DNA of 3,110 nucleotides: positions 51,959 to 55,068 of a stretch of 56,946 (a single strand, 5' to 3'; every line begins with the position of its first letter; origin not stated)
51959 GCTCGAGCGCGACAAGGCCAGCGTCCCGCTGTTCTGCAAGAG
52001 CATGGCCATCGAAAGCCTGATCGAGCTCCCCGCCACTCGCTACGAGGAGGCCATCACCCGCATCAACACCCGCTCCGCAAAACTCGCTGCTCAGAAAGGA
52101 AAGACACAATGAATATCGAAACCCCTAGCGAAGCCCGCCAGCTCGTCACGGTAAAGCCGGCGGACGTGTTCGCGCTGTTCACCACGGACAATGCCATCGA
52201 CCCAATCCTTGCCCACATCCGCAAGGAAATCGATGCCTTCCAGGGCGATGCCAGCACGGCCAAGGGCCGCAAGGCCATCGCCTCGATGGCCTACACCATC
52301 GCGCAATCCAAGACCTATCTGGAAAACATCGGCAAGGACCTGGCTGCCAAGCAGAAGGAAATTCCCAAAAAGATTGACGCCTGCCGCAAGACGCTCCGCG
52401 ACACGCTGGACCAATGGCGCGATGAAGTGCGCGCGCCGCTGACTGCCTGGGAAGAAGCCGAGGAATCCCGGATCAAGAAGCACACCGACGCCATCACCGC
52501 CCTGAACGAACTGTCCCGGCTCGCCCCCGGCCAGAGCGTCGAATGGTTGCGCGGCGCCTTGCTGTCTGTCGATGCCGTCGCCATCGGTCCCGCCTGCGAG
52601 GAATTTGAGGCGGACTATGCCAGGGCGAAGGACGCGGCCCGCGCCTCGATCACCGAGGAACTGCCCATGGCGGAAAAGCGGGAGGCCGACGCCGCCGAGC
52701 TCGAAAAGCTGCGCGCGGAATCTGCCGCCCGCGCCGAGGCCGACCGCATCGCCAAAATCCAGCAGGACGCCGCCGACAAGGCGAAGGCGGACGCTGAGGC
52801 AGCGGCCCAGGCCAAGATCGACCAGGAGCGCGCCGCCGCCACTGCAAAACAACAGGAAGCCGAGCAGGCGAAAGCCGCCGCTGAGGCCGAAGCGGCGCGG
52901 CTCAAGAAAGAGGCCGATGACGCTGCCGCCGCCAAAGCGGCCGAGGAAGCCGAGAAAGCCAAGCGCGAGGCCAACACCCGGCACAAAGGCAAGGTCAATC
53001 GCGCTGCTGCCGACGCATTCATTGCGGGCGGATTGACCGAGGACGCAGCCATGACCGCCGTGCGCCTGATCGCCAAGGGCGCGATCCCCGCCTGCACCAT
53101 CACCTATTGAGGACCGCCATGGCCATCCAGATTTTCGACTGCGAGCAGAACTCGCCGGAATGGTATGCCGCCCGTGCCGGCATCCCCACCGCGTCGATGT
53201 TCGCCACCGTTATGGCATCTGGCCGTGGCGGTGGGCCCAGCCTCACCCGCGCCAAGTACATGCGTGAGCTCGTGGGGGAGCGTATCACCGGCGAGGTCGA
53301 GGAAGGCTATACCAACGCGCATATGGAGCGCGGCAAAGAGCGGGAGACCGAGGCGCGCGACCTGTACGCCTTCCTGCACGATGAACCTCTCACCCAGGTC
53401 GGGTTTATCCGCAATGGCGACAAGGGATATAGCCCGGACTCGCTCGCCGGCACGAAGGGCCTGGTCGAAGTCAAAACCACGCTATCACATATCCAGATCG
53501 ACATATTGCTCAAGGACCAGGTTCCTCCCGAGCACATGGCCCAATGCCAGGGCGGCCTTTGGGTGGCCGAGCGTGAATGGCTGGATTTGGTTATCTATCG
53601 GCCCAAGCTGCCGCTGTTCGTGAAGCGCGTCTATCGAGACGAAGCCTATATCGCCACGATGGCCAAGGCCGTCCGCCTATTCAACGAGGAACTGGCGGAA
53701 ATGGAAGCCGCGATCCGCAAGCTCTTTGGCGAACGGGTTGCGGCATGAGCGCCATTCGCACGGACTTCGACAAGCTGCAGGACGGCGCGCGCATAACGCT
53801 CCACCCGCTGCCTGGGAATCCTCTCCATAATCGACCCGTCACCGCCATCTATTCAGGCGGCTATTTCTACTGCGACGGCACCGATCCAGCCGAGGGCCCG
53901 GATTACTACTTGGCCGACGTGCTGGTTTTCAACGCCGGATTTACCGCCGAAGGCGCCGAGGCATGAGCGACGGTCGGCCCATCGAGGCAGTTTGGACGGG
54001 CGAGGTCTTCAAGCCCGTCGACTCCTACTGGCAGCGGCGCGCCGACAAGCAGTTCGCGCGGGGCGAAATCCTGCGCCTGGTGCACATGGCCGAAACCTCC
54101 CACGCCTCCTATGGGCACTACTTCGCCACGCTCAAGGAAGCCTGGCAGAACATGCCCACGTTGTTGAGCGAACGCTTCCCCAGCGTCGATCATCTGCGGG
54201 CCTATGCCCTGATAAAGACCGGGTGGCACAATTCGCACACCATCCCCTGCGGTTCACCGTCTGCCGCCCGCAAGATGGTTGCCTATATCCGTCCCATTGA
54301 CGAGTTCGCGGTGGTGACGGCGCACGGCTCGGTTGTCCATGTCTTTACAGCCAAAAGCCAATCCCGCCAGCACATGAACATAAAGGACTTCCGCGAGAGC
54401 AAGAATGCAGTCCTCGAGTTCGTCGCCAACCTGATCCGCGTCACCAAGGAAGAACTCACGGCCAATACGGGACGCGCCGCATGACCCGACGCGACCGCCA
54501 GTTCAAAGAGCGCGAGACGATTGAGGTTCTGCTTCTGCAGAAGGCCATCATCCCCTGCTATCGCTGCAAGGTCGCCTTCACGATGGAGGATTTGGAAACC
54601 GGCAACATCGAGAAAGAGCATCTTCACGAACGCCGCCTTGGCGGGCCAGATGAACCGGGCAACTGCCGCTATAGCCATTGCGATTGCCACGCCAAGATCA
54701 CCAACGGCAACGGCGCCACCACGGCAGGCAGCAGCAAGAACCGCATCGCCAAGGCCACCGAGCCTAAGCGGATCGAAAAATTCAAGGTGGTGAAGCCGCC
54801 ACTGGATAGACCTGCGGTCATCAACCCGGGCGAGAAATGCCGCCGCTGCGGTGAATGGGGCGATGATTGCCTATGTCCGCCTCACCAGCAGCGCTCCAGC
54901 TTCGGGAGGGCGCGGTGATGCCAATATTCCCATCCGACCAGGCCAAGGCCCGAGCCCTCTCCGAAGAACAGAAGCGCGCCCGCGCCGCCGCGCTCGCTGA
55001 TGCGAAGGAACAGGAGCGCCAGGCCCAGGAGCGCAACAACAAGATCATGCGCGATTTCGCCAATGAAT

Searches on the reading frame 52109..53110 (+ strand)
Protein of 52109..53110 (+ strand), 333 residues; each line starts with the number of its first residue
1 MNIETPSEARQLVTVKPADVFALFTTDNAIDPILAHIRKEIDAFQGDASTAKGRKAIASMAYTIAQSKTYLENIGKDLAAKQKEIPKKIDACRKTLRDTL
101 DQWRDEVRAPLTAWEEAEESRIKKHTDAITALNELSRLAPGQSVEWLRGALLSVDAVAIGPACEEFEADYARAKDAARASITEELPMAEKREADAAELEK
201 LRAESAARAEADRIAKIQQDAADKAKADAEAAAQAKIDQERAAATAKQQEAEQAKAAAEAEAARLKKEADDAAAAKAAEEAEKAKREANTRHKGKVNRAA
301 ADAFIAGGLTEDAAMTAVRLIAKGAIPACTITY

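Call 27: search_protein_families(library=phrogs, proteins=[window:52109-53110:+], max_evalue=0.01)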
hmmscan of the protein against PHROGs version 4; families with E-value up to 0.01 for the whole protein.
window:52109-53110:+ (333 aa): 2 families
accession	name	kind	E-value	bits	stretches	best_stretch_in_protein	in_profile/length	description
phrog_1376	-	unknown function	2.2e-79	268.2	1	7-333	2-362/362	-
phrog_17211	-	unknown function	3.5e-31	108.8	1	7-118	2-113/116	-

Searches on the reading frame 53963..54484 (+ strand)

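Call 27: search_protein_families(library=phrogs, proteins=[window:53963-54484:+], max_evalue=0.01)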
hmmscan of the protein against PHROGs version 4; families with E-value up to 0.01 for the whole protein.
window:53963-54484:+ (173 aa): 1 family
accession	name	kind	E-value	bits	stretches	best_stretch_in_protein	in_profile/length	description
phrog_15346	-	unknown function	5.4e-39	134.7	1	5-165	14-169/173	-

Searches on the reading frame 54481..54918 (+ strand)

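Call 27: search_protein_families(library=phrogs, proteins=[window:54481-54918:+], max_evalue=0.01)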
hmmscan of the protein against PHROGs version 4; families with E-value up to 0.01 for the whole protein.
window:54481-54918:+ (145 aa): 4 families
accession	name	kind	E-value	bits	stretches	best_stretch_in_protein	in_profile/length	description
phrog_338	-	DNA, RNA and nucleotide metabolism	1.9e-05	25.2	1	2-87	191-267/340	HNH endonuclease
phrog_333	-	DNA, RNA and nucleotide metabolism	0.0018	19.4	1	27-95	34-102/138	HNH endonuclease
phrog_7785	-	DNA, RNA and nucleotide metabolism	0.005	17.8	0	44-77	82-115/147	HNH endonuclease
phrog_6050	-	DNA, RNA and nucleotide metabolism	0.0071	16.2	1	12-78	300-362/402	HNH endonuclease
